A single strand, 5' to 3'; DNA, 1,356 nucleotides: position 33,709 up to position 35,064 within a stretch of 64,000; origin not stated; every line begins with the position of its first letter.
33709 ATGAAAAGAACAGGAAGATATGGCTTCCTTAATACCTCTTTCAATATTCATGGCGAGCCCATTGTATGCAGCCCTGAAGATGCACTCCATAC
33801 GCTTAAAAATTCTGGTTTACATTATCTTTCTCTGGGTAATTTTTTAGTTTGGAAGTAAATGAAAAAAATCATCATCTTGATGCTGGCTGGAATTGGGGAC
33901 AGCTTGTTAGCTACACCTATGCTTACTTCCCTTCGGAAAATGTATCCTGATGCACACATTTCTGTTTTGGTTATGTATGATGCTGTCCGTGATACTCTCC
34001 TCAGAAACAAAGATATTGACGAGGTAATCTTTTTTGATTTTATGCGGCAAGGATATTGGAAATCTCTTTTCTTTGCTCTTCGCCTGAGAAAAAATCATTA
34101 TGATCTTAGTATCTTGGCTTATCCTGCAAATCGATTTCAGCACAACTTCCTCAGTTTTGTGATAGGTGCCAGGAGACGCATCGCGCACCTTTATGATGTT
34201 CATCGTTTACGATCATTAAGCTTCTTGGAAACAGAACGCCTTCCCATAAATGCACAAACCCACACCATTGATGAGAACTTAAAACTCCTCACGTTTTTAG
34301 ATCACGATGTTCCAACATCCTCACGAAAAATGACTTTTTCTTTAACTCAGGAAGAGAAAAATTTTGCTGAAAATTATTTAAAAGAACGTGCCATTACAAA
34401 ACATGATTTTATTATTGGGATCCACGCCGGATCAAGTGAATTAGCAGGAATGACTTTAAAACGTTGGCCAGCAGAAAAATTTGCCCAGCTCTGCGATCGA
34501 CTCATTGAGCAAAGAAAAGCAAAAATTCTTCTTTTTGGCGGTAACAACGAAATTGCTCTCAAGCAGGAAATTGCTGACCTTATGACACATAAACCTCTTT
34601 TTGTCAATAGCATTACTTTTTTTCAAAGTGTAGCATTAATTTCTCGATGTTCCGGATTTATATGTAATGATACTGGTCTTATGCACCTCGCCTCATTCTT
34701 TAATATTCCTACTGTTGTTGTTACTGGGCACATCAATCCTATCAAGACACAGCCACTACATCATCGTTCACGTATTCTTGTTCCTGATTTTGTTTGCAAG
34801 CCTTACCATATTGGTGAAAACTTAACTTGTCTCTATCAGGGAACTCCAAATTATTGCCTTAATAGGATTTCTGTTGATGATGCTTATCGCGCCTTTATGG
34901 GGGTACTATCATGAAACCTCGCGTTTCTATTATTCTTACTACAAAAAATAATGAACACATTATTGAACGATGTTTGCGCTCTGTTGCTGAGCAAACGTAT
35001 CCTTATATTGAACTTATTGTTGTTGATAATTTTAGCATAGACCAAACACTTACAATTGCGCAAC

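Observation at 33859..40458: Three GT9 (LPS-heptosyltransferase family) genes in an archaeal N-glycosylation locus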

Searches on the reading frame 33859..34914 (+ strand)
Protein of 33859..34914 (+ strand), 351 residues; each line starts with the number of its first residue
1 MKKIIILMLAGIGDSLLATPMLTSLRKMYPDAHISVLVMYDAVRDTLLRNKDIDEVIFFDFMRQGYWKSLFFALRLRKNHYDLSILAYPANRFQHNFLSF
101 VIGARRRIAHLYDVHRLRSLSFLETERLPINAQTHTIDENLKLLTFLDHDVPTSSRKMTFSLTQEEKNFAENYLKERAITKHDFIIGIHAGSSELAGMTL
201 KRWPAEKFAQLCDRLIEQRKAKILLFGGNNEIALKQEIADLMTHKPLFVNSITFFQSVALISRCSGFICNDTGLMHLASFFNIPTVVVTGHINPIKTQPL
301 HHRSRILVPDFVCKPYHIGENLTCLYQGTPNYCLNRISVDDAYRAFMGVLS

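Call 3: search_protein_families(library=pfam, proteins=[window:33859-34914:+], max_evalue=0.01)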
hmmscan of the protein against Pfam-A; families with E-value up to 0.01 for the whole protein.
window:33859-34914:+ (351 aa): 1 family
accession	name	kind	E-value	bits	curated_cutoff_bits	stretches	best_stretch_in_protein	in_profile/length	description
PF01075.23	Glyco_transf_9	-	1.9e-27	96.6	22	1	75-315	7-235/247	Glycosyltransferase family 9 (heptosyltransferase)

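Call 4: search_protein_families(library=ncbifam, proteins=[window:33859-34914:+], max_evalue=0.01)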
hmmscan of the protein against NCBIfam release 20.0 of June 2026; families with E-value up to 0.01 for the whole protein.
window:33859-34914:+ (351 aa): 7 families
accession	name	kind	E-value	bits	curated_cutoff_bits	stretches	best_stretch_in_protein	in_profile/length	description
TIGR02195.1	heptsyl_trn_II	equivalog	1.6e-30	106.4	134.6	1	3-341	1-329/339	lipopolysaccharide heptosyltransferase II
NF007742.0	PRK10422.1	equivalog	1.7e-25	89.6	467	1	2-299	6-298/352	lipopolysaccharide core heptosyltransferase RfaQ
TIGR02201.1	heptsyl_trn_III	equivalog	3.6e-25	88.7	170.2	1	4-308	2-305/344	putative lipopolysaccharide heptosyltransferase III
NF008162.0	PRK10916.1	equivalog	2.4e-20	73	569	1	3-307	2-305/348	ADP-heptose--LPS heptosyltransferase RfaF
TIGR02193.1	heptsyl_trn_I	equivalog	3.6e-16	59.3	185.3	1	3-307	1-299/320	lipopolysaccharide heptosyltransferase I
NF008204.0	PRK10964.1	equivalog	1.3e-06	27.8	437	1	108-294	110-284/322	lipopolysaccharide heptosyltransferase RfaC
TIGR04372.1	glycosyl_04372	domain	0.0029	17.1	45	1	258-308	80-128/207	TIGR04372 family glycosyltransferase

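Call 17: search_solved_structures(query=window:33859-34914:+, max_evalue=0.001, show_alignments=1)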
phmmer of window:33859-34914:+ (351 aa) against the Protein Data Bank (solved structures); distinct sequences matched with E-value up to 0.001: 2.
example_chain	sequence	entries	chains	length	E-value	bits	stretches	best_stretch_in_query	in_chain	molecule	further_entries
3tov_A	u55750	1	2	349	4.4e-23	85.2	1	2-327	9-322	Glycosyl transferase family 9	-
1psw_A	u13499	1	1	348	3.1e-16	62.7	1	3-307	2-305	ADP-HEPTOSE LPS HEPTOSYLTRANSFERASE II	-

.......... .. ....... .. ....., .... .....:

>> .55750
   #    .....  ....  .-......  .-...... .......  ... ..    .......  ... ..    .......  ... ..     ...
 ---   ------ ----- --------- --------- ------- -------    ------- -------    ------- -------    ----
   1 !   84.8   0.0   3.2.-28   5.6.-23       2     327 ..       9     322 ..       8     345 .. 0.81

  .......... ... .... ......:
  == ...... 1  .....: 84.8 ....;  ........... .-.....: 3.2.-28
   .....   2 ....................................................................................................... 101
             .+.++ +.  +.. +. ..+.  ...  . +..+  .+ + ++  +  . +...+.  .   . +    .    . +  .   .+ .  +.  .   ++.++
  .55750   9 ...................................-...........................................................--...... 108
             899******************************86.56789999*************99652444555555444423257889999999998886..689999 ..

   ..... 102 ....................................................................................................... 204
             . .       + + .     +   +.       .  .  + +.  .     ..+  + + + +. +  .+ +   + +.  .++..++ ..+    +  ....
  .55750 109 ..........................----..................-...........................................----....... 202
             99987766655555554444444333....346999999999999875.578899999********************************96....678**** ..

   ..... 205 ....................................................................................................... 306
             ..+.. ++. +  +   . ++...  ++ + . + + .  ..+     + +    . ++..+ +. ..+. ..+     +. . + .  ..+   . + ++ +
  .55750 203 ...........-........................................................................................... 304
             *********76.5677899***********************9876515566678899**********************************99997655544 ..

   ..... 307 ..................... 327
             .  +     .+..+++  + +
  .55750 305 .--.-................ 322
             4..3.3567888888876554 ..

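Call 32: find_homologous_proteins(query=window:33859-34914:+, max_evalue=0.00001)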
Query window:33859-34914:+ (351 aa): 101 proteins with E <= 0.00001 among 2193 candidates.
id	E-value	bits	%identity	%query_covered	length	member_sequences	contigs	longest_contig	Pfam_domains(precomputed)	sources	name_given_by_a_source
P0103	3.0e-234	794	100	100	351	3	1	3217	PF01075.24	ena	-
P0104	3.8e-159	547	66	100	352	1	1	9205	PF01075.24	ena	-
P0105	1.0e-158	546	68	100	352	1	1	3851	PF01075.24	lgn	-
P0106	4.6e-147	508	62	100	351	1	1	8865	PF01075.24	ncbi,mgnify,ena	mgnify:CR=1 FL=1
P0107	1.2e-126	440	56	100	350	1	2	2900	PF01075.24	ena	-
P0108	5.2e-124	432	55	96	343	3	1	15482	PF01075.24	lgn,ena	-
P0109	9.2e-124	431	55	100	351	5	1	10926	PF01075.24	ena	-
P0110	4.0e-123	429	54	100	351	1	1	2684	PF01075.24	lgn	-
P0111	6.8e-123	428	54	100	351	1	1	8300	PF01075.24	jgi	jgi:heptosyltransferase II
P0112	1.6e-121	424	52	100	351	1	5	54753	PF01075.24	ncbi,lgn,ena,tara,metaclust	tara:strand:+ start:10480 stop:11535 length:1056 start_codon:yes stop_codon:yes gene_type:complete|m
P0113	2.2e-113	397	51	100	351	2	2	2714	PF01075.24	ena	-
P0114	2.8e-113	397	52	99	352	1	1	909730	PF01075.24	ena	-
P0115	5.6e-106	373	50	100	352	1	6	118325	PF01075.24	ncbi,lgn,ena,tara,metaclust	tara:strand:- start:4001 stop:5059 length:1059 start_codon:yes stop_codon:yes gene_type:complete|met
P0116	1.7e-103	364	49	100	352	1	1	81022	PF01075.24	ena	-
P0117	9.2e-94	332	47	99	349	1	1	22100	PF01075.24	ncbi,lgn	-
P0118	1.0e-87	313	47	97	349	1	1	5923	PF01075.24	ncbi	-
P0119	2.1e-83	298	45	97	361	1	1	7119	PF01075.24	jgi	jgi:heptosyltransferase-2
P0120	5.4e-81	290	42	93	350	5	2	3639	PF01075.24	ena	-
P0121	7.9e-68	247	38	98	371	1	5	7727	PF01075.24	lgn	-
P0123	1.2e-63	233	38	99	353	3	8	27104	PF01075.24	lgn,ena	-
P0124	2.3e-63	233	38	99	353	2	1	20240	PF01075.24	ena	-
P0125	1.4e-61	227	37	96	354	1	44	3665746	PF01075.24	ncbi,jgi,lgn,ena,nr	ncbi:MAG: glycosyltransferase family 9 protein [Ignavibacterium sp.]|jgi:heptosyltransferase-2|nr:gl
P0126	2.7e-56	209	35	100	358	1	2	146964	PF01075.24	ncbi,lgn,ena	-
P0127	6.4e-56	208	33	100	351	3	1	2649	PF01075.24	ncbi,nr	ncbi:MAG: glycosyltransferase family 9 protein [Candidatus Delongbacteria bacterium]|nr:glycosyltran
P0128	1.9e-55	206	32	100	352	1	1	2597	PF01075.24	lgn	-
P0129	3.6e-55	206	34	97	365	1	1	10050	PF01075.24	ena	-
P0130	1.6e-54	203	32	100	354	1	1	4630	PF01075.24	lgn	-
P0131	1.8e-54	203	34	98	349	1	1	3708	PF01075.24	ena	-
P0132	2.2e-54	203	32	100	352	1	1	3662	PF01075.24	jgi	-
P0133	3.0e-54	203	33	100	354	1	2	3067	PF01075.24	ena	-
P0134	9.3e-54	201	31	100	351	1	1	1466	PF01075.24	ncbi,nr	ncbi:MAG: glycosyltransferase family 9 protein, partial [Candidatus Delongbacteria bacterium]|nr:gly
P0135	1.4e-53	200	33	99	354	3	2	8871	PF01075.24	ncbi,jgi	jgi:heptosyltransferase-2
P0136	1.4e-53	200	32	97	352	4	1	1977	PF01075.24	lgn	-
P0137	2.0e-53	200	32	99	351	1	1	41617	PF01075.24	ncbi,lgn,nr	ncbi:MAG: glycosyltransferase family 9 protein [Candidatus Delongbacteria bacterium]|nr:glycosyltran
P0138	2.9e-53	199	32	97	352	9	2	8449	PF01075.24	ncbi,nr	ncbi:MAG: glycosyltransferase family 9 protein [Candidatus Delongbacteria bacterium]|nr:glycosyltran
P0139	1.6e-52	197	34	89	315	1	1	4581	PF01075.24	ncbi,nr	ncbi:MAG: hypothetical protein GQ534_09625, partial [Candidatus Delongbacteria bacterium]|nr:hypothe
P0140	2.8e-52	196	35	92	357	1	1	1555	PF01075.24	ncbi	-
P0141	1.0e-51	194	33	99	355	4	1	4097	PF01075.24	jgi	-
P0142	2.4e-49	186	31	97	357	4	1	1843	PF01075.24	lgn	-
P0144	1.2e-46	178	34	81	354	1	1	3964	PF01075.24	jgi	-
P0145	3.0e-44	170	32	99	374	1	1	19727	PF01075.24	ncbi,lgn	-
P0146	1.1e-42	165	31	99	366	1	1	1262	PF01075.24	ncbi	-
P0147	6.3e-42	162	27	97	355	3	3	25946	PF01075.24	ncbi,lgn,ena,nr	ncbi:MAG TPA: glycosyltransferase family 9 protein [Clostridiales bacterium]|nr:glycosyltransferase 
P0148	1.2e-39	154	32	90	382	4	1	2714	PF01075.24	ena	-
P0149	5.0e-38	149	33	81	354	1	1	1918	PF01075.24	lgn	-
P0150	1.8e-33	134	29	97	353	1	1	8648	PF01075.24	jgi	jgi:heptosyltransferase II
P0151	1.3e-29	122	31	89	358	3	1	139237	PF01075.24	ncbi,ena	-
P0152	2.3e-28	117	30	94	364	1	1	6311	PF01075.24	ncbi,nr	ncbi:MAG: glycosyltransferase family 9 protein [bacterium]|nr:glycosyltransferase family 9 protein [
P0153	2.1e-27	114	29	97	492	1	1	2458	PF01075.24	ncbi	ncbi:MAG: lipopolysaccharide heptosyltransferase II, partial [Candidatus Methylomirabilales bacteriu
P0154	2.4e-21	94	27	82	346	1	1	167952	PF01075.24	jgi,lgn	-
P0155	5.2e-21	93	27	99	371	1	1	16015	PF01075.24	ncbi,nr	ncbi:MAG: glycosyltransferase family 9 protein [Deltaproteobacteria bacterium]|nr:glycosyltransferas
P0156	1.0e-20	92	26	99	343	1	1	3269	PF01075.24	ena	-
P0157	1.7e-20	92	25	100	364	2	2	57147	PF01075.24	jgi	jgi:lipopolysaccharide heptosyltransferase II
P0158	4.5e-20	90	28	90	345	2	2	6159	PF01075.24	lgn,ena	-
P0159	1.8e-19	88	27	97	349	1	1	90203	PF01075.24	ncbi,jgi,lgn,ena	-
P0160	5.8e-19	87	29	82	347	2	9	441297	PF01075.24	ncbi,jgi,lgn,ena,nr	ncbi:MAG TPA: lipopolysaccharide heptosyltransferase II [bacterium]|nr:lipopolysaccharide heptosyltr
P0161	1.3e-16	79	25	96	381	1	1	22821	PF01075.24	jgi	jgi:lipopolysaccharide heptosyltransferase II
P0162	6.5e-16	76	26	90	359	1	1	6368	PF01075.24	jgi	jgi:heptosyltransferase-2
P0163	6.8e-16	76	26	100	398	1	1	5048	PF01075.24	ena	-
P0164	8.5e-16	76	28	82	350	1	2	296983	PF01075.24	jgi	jgi:heptosyltransferase-2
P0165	1.5e-15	75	26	97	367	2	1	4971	PF01075.24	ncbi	ncbi:MAG: glycosyltransferase family 9 protein, partial [Planctomycetota bacterium]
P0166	3.8e-15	74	23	100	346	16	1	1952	PF01075.24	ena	-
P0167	5.6e-15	73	23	91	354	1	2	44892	PF01075.24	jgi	jgi:lipopolysaccharide heptosyltransferase II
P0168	5.8e-15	73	27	82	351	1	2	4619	PF01075.24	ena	-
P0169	6.0e-15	73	25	97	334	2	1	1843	PF01075.24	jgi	-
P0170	4.4e-14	70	27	89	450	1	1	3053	PF01075.24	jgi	jgi:heptosyltransferase III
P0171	4.9e-14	70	24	90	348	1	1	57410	PF01075.24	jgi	jgi:lipopolysaccharide heptosyltransferase II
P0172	1.1e-13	69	25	83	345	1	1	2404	PF01075.24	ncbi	-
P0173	3.8e-13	67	25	74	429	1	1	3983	PF01075.24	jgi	-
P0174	4.6e-13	67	25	89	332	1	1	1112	PF01075.24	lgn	-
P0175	1.1e-12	66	24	83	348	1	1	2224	PF01075.24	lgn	-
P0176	3.6e-12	64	24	90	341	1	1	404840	PF01075.24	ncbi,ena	-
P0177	5.8e-12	64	22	99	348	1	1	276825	PF01075.24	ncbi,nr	ncbi:MAG: lipopolysaccharide heptosyltransferase II [Ignavibacteriales bacterium]|nr:lipopolysacchar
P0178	9.4e-12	63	22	82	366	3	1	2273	PF01075.24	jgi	jgi:lipopolysaccharide heptosyltransferase II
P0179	7.5e-11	60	26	88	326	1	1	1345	PF01075.24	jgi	jgi:heptosyltransferase-2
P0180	7.6e-11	60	21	95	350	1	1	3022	PF01075.24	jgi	jgi:lipopolysaccharide heptosyltransferase II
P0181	1.8e-10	59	22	93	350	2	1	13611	PF01075.24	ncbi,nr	ncbi:MAG: lipopolysaccharide heptosyltransferase II [bacterium]|nr:lipopolysaccharide heptosyltransf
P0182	2.2e-10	58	23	89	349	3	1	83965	PF01075.24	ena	-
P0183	3.6e-10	58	25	97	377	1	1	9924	PF01075.24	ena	-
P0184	5.0e-10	57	20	82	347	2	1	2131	PF01075.24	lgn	-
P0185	5.9e-10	57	25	89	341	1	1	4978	PF01075.24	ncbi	-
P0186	6.2e-10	57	28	39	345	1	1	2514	PF01075.24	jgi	jgi:ADP-heptose:LPS heptosyltransferase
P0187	1.0e-9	56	22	91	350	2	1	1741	PF01075.24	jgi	-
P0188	1.3e-9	56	23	98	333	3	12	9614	PF01075.24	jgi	-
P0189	1.8e-9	55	25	98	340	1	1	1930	PF01075.24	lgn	-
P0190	2.0e-9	55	21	99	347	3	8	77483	PF01075.24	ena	-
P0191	3.2e-9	55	22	82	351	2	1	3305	PF01075.24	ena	-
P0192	4.6e-9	54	23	99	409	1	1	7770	PF01075.24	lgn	-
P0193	5.2e-9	54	25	93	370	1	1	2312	PF01075.24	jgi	jgi:heptosyltransferase-3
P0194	1.0e-8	53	26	92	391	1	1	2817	PF01075.24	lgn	-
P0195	1.5e-8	52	25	79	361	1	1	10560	PF01075.24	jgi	jgi:ADP-heptose:LPS heptosyltransferase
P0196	1.8e-8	52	24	82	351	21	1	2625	PF01075.24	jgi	-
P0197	3.3e-8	51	26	79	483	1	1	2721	PF01075.24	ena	-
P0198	9.8e-8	50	23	93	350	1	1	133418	PF01075.24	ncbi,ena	-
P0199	1.3e-7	49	23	99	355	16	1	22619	PF01075.24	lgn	-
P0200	4.5e-7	47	22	93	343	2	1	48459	PF01075.24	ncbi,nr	ncbi:lipopolysaccharide heptosyltransferase II [bacterium]|nr:lipopolysaccharide heptosyltransferase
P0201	1.2e-6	46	23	87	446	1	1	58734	PF01075.24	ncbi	-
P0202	2.6e-6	45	24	92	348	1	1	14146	PF01075.24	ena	-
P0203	9.1e-6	43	23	93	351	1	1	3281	PF01075.24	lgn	-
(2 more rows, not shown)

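Call 33: find_encoding_contigs(protein=P0125, flank=10000, max_places=2)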
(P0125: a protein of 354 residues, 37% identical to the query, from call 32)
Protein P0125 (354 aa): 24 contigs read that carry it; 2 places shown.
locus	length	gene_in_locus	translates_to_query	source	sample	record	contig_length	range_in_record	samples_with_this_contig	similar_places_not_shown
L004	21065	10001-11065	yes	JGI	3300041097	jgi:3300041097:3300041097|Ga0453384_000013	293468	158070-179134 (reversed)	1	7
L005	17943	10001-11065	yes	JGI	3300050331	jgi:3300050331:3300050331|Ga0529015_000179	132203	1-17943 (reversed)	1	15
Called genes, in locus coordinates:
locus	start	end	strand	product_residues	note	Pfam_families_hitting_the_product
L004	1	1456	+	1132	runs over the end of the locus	PF17757:UvrB_inter, PF02559:CarD_TRCF_RID, PF00270:DEAD, PF04851:ResIII, PF00271:Helicase_C, PF03461:TRCF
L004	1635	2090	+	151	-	-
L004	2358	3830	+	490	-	PF00199:Catalase, PF06628:Catalase-rel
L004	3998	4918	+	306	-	PF02678:Pirin, PF05726:Pirin_C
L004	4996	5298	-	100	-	PF07876:Dabb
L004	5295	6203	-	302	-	-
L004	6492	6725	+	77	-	-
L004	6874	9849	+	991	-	PF11028:TMEM260_N, PF28495:TMEM260_2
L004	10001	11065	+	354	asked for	PF01075:Glyco_transf_9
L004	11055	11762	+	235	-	PF13489:Methyltransf_23, PF01209:Ubie_methyltran (weak), PF13847:Methyltransf_31, PF08241:Methyltransf_11, PF08242:Methyltransf_12 (weak), PF13649:Methyltransf_25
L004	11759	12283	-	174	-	PF18306:LDcluster4, PF03641:Lysine_decarbox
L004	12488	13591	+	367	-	PF00144:Beta-lactamase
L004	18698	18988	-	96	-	PF09827:CRISPR_Cas2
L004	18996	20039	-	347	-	PF01867:Cas_Cas1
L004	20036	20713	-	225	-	PF01930:Cas_Cas4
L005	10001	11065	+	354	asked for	PF01075:Glyco_transf_9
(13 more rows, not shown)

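Call 34: find_encoding_contigs(protein=P0137, flank=10000, max_places=1)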
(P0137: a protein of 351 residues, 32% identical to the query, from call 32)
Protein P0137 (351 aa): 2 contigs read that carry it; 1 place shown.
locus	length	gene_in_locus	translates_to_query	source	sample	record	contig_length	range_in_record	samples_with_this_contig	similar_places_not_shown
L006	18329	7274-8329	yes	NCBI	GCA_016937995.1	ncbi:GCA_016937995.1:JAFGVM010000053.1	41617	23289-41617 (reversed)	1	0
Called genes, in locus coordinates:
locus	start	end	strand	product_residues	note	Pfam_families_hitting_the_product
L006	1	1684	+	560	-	?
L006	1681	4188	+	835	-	PF02415:Chlam_PMP (faint), PF22842:Pel9A-like_beta_helix (weak)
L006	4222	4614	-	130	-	PF03061:4HBT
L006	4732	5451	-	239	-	PF01884:PcrB, PF00977:His_biosynth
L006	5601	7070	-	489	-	PF01476:LysM, PF23473:LysM3_LYK4_5 (faint)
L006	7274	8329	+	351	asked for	PF01075:Glyco_transf_9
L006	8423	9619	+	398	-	PF00871:Acetate_kinase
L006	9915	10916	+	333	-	PF04166:PdxA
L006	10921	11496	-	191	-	-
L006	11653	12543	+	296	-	PF01497:Peripla_BP_2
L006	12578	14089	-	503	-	PF08903:DUF1846, PF20921:DUF1846_C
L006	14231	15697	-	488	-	-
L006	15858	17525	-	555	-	PF13424:TPR_12, PF07719:TPR_2 (faint), PF13176:TPR_7 (faint), PF13181:TPR_8 (faint), PF00515:TPR_1 (weak), PF13424:TPR_12, PF00512:HisKA, PF02518:HATPase_c, +1 more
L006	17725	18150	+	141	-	PF00293:NUDIX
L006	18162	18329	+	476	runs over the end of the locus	PF01554:MatE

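Call 91: find_encoding_contigs(protein=P0114, flank=10000, max_places=1)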
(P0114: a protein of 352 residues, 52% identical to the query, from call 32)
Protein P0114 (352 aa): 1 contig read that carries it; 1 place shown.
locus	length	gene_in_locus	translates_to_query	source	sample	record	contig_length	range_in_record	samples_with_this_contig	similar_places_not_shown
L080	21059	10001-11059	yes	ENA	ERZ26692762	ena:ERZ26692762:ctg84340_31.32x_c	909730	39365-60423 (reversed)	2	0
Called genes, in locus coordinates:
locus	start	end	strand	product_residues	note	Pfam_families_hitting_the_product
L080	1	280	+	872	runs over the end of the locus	PF02516:STT3, PF21436:STT3-PglB_core (faint)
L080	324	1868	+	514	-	PF13231:PMT_2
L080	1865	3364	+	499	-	PF10131:PTPS_related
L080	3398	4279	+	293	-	PF01073:3Beta_HSD, PF01370:Epimerase, PF02719:Polysacc_synt_2, PF04321:RmlD_sub_bind, PF05368:NmrA (weak), PF07993:NAD_binding_4 (faint), PF13460:NAD_binding_10, PF16363:GDP_Man_Dehyd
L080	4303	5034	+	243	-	PF00535:Glycos_transf_2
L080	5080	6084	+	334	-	PF00953:Glycos_transf_4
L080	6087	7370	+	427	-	PF01943:Polysacc_synt, PF13440:Polysacc_synt_3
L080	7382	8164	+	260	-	PF00535:Glycos_transf_2, PF10111:Glyco_tranf_2_2, PF13506:Glyco_transf_21 (faint), PF13641:Glyco_tranf_2_3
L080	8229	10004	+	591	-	PF02543:Carbam_trans_N, PF22521:HypF_C_2 (weak), PF16861:Carbam_trans_C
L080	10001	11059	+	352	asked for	PF01075:Glyco_transf_9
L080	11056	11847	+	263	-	PF00535:Glycos_transf_2, PF10111:Glyco_tranf_2_2, PF13641:Glyco_tranf_2_3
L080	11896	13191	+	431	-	PF04055:Radical_SAM, PF13353:Fer4_12 (faint)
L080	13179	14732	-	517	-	PF13231:PMT_2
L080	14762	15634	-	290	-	PF00535:Glycos_transf_2, PF13641:Glyco_tranf_2_3, PF13506:Glyco_transf_21, PF13632:Glyco_trans_2_3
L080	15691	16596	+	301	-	PF01075:Glyco_transf_9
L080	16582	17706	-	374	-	PF01075:Glyco_transf_9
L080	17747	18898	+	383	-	PF00534:Glycos_transf_1, PF13692:Glyco_trans_1_4, PF13524:Glyco_trans_1_2 (weak)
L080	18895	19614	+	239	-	PF00535:Glycos_transf_2, PF13641:Glyco_tranf_2_3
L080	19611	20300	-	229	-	PF01209:Ubie_methyltran (weak), PF13489:Methyltransf_23, PF07021:MetW, PF13847:Methyltransf_31, PF08241:Methyltransf_11, PF08242:Methyltransf_12, PF13649:Methyltransf_25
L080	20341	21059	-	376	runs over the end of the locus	PF13231:PMT_2 (weak)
